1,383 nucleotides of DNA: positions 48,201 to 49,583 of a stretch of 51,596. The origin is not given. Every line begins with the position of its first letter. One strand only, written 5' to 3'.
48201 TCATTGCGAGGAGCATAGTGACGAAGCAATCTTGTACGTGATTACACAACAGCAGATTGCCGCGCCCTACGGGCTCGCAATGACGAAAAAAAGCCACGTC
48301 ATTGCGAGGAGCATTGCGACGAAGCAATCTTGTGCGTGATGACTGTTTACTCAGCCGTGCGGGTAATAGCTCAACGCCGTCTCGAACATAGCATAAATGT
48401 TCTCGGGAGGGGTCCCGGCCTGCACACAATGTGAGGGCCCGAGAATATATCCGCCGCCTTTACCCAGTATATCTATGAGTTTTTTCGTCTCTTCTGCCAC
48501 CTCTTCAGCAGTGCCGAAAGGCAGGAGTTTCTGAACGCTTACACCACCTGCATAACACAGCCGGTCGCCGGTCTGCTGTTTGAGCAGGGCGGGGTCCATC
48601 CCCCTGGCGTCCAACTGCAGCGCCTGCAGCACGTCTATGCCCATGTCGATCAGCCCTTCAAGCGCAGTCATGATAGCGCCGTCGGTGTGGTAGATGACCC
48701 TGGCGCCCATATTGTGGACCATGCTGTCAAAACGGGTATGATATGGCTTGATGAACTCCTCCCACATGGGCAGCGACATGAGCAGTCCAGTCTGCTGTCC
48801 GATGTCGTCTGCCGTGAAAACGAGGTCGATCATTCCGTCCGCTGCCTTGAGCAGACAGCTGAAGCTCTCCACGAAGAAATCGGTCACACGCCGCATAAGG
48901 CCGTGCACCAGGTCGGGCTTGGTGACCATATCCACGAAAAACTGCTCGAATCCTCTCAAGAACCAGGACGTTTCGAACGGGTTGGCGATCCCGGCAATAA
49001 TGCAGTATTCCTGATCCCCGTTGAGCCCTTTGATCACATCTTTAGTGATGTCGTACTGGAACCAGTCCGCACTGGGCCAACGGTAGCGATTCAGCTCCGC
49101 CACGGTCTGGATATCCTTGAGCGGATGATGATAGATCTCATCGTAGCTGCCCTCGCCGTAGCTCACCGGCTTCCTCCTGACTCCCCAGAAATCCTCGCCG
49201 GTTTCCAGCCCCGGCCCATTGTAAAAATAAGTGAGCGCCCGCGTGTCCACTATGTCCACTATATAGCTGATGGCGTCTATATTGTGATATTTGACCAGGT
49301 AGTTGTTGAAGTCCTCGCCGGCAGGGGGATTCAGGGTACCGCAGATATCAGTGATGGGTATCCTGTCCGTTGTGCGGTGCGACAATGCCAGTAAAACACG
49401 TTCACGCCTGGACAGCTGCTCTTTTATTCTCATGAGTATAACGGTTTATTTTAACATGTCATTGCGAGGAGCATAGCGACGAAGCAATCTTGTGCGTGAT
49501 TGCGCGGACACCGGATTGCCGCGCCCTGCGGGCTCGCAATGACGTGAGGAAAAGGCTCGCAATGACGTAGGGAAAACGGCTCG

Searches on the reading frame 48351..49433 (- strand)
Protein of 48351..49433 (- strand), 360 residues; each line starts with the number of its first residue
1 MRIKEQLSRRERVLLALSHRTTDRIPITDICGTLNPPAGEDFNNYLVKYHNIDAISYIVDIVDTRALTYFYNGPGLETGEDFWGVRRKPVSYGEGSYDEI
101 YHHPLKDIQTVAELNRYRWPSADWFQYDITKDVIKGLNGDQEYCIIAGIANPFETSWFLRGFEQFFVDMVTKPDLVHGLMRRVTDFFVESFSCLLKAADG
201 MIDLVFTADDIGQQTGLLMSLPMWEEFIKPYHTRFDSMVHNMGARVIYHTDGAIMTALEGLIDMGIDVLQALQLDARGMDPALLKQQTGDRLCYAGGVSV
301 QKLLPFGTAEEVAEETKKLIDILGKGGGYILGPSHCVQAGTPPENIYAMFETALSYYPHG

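Call 65: search_protein_families(library=pfam, proteins=[window:48351-49433:-], max_evalue=0.05)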
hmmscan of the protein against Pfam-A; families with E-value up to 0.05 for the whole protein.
window:48351-49433:- (360 aa): 1 family
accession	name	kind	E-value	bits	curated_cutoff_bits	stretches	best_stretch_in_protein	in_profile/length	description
PF01208.23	URO-D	-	2e-27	96.6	23.9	1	92-353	87-343/346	Uroporphyrinogen decarboxylase (URO-D)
